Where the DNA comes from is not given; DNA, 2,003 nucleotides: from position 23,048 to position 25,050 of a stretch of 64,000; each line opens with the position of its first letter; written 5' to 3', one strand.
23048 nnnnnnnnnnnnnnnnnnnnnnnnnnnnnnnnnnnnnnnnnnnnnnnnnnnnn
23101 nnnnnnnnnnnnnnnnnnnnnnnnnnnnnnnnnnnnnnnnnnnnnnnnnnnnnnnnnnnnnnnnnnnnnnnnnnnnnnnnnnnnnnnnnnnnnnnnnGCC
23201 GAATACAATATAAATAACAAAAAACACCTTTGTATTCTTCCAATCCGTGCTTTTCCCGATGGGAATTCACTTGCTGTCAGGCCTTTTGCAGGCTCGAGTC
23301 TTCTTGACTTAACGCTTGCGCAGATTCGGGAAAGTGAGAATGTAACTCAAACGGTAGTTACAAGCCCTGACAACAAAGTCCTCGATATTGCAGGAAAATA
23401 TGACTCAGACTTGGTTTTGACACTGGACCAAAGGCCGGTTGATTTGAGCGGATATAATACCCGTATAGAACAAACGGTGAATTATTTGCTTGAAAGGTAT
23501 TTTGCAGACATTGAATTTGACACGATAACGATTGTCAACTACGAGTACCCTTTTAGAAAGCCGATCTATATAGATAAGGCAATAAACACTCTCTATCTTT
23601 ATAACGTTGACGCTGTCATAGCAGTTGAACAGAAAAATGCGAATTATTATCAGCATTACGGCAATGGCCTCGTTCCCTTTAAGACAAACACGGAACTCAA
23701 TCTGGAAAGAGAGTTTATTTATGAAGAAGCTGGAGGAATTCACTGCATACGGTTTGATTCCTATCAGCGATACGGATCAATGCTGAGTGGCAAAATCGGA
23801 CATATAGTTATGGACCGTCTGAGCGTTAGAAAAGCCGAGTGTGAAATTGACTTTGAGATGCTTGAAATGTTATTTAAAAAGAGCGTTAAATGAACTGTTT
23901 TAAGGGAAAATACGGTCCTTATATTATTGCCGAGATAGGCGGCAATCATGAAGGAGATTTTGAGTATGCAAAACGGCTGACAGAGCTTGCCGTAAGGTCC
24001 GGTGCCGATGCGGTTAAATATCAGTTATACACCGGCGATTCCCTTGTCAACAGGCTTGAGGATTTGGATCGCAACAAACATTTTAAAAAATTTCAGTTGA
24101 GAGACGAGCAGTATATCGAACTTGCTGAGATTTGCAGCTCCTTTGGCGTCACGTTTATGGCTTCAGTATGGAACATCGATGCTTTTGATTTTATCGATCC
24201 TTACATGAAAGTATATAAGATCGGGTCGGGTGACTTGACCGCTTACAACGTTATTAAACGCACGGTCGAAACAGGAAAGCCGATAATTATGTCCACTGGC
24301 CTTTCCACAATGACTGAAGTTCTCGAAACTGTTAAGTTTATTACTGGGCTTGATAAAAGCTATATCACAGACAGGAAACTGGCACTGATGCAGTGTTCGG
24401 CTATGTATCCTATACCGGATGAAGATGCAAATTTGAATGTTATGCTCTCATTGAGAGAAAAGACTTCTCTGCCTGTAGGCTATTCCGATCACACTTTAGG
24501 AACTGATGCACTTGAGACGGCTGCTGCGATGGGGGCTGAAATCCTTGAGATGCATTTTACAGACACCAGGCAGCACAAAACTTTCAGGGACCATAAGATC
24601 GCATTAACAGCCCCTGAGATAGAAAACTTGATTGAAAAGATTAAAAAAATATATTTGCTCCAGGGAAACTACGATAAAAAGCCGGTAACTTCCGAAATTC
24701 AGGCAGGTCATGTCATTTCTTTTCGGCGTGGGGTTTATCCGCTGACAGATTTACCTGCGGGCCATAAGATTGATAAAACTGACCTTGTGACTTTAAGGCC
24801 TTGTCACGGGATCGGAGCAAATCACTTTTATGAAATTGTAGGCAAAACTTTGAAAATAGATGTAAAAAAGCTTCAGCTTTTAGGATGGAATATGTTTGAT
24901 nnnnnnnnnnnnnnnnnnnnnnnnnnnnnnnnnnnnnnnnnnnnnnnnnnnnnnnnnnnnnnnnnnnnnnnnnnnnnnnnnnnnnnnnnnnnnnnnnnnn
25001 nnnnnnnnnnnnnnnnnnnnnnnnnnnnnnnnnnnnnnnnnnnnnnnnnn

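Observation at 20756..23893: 1045-aa single-chain fusion of sugar-acid synthase, cytidylyltransferase, GT2 and a degenerate NeuA-like domain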

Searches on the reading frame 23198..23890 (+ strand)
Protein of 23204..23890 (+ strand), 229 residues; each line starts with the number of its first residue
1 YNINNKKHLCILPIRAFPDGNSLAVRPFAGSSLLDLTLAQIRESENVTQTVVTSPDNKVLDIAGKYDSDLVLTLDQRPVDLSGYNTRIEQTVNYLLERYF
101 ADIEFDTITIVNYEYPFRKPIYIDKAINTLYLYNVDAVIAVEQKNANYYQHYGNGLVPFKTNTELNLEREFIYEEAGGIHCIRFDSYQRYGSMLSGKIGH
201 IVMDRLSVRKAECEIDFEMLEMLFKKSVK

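Call 25: search_solved_structures(query=window:23204-23890:+, max_evalue=10, show_alignments=3)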
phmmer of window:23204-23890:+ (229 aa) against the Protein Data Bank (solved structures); distinct sequences matched with E-value up to 10: 1.
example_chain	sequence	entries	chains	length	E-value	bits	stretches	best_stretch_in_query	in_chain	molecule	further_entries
3d5n_A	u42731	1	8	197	0.47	13.4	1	35-141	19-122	Q97W15_SULSO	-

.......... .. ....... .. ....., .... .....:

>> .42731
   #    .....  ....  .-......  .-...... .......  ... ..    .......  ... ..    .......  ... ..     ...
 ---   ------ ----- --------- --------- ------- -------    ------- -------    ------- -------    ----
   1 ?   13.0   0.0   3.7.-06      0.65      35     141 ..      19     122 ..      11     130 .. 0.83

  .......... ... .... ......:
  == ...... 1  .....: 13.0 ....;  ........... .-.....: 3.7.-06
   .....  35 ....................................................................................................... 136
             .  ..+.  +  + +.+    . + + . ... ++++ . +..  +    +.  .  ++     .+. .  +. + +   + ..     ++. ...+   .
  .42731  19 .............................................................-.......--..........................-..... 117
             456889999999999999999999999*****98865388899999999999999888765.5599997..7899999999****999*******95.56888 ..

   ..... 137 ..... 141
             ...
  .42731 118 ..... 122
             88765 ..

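Call 42: search_solved_structures(query=A2, max_evalue=0.01, show_alignments=4)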
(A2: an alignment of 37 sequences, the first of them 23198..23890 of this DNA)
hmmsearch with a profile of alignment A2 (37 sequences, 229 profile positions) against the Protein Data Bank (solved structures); distinct sequences matched with E-value up to 0.01: 22.
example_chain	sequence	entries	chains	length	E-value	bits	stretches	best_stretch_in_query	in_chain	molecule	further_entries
9t4z_A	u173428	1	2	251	6.9e-25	91.2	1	6-226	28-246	PpNeuA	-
6ifd_A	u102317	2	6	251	8.1e-21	77.9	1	7-225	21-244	CMP-N-acetylneuraminate Synthetase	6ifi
9ftb_A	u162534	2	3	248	3.6e-17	65.9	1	7-131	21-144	NeuA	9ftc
1eyr_A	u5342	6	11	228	1.3e-16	64.1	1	6-228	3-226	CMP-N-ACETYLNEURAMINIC ACID SYNTHETASE | N-acylneuraminate cytidylyltransferase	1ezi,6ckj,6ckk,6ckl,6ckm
1qwj_A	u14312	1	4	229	1.7e-15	60.4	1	14-223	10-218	cytidine monophospho-N-acetylneuraminic acid synthetase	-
3oam_A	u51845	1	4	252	2.1e-08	37.2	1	8-84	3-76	3-deoxy-manno-octulosonate cytidylyltransferase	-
3duv_A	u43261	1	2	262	1.5e-06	31.2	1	8-137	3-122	3-deoxy-manno-octulosonate cytidylyltransferase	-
1vh3_A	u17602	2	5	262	1.5e-06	31.2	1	8-137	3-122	3-deoxy-manno-octulosonate cytidylyltransferase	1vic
1gq9_A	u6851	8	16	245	1.5e-06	31.2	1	7-75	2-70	3-DEOXY-MANNO-OCTULOSONATE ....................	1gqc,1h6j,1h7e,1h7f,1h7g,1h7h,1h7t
4jis_A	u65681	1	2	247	2.1e-06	30.7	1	26-142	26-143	ribitol-5-phosphate cytidylyltransferase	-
3jtj_A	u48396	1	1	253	3e-06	30.2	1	5-126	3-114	3-deoxy-manno-octulosonate cytidylyltransferase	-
3tqd_A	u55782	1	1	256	3.9e-06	29.8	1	6-86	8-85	3-deoxy-manno-octulosonate cytidylyltransferase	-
8ees_A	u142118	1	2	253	4.4e-06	29.7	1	5-78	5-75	3-deoxy-manno-octulosonate cytidylyltransferase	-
2y6p_A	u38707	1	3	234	6.3e-06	29.2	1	8-67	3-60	3-DEOXY-MANNO-OCTULOSONATE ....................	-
3k8d_A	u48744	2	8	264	6.9e-06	29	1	4-82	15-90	3-deoxy-manno-octulosonate cytidylyltransferase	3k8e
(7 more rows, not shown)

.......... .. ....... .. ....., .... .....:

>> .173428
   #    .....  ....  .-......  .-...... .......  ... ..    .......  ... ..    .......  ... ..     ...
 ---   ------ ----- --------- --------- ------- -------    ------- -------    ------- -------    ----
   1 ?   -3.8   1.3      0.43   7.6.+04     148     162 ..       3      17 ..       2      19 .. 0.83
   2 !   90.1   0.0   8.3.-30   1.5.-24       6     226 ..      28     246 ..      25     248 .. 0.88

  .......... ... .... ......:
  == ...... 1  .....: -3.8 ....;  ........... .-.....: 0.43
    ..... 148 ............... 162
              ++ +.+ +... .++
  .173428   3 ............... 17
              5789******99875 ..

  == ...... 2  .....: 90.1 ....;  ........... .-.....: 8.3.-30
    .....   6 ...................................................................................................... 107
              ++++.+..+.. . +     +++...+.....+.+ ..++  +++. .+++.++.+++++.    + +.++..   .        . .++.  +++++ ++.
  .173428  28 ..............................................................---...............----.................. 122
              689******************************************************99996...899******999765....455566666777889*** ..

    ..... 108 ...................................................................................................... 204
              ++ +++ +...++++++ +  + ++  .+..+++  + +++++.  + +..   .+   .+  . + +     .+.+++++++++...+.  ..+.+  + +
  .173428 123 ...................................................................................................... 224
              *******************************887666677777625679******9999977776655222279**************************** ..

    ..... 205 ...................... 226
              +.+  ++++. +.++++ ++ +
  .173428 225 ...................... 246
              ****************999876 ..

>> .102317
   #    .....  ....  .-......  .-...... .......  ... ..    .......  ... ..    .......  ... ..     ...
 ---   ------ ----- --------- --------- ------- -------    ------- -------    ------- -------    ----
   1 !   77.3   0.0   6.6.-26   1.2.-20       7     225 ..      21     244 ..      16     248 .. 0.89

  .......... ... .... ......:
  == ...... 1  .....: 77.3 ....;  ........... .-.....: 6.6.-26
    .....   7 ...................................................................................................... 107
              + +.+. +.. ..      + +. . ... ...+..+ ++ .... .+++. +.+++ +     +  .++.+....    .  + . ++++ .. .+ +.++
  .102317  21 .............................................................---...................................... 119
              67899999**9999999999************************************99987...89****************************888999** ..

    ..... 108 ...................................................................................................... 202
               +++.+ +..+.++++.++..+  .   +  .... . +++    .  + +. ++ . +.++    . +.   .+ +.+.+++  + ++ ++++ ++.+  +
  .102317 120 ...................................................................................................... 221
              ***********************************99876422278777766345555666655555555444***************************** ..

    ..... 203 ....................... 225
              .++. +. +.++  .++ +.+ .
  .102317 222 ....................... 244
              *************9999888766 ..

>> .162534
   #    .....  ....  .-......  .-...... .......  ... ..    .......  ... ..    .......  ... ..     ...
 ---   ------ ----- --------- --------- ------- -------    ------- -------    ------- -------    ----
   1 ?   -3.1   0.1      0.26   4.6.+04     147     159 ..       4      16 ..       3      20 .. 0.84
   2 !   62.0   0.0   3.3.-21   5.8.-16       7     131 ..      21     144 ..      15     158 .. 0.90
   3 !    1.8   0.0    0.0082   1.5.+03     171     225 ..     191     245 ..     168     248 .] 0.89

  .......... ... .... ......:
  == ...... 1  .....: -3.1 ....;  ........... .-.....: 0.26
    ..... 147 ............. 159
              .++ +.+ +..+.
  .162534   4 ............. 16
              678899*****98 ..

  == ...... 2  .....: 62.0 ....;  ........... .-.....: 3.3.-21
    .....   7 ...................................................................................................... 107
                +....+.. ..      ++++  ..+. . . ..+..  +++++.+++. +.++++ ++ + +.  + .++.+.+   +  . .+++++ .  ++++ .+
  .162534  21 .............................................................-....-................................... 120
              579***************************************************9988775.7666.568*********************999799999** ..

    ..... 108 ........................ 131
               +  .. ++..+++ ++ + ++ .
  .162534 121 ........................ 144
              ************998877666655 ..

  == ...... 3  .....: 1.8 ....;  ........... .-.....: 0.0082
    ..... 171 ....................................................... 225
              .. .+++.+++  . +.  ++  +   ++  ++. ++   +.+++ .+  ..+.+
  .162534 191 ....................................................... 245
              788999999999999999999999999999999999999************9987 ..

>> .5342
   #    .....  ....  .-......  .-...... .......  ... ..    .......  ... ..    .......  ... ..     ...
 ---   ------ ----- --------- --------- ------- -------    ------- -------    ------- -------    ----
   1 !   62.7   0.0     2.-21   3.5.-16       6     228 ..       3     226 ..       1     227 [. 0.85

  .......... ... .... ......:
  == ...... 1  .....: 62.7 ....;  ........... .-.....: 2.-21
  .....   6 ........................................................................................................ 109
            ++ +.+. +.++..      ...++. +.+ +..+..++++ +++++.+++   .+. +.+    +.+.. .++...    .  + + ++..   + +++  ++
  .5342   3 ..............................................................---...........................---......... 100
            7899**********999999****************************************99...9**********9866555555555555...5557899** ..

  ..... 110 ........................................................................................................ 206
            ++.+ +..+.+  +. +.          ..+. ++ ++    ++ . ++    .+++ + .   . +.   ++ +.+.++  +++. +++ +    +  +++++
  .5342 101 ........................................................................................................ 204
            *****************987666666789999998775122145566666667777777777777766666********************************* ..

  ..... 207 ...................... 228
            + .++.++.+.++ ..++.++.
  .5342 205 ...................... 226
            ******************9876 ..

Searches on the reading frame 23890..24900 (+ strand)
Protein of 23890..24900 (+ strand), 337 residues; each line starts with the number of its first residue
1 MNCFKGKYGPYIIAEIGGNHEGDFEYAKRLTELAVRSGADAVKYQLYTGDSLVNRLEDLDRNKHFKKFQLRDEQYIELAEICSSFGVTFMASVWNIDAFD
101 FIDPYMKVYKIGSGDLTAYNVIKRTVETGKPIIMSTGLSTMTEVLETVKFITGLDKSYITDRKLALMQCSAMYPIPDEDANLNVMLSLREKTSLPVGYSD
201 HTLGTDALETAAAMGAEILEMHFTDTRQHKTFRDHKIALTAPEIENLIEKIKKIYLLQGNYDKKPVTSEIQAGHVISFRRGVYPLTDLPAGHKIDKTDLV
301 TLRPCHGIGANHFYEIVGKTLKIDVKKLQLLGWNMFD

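Call 8: search_protein_families(library=pfam, proteins=[window:23890-24900:+], max_evalue=0.001)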
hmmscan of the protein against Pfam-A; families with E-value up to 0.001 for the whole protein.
window:23890-24900:+ (337 aa): 2 families
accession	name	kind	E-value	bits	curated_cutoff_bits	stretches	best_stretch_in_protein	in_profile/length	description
PF03102.20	NeuB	-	1e-60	205.6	22.1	1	32-261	3-239/241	NeuB family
PF08666.17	SAF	-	3.6e-07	31.1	21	1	280-336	2-62/63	SAF domain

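Call 43: search_protein_families(library=ncbifam, proteins=[window:23890-24900:+], max_evalue=0.000001)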
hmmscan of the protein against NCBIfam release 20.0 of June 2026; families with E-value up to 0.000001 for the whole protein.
window:23890-24900:+ (337 aa): 2 families
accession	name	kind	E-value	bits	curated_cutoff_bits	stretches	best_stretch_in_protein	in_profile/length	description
TIGR03569.1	NeuB_NnaB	equivalog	7.7e-74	248.7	399.65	1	11-327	2-325/329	N-acetylneuraminate synthase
TIGR03586.1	PseI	equivalog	1.2e-56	192.3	340.25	1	10-328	2-324/327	pseudaminic acid synthase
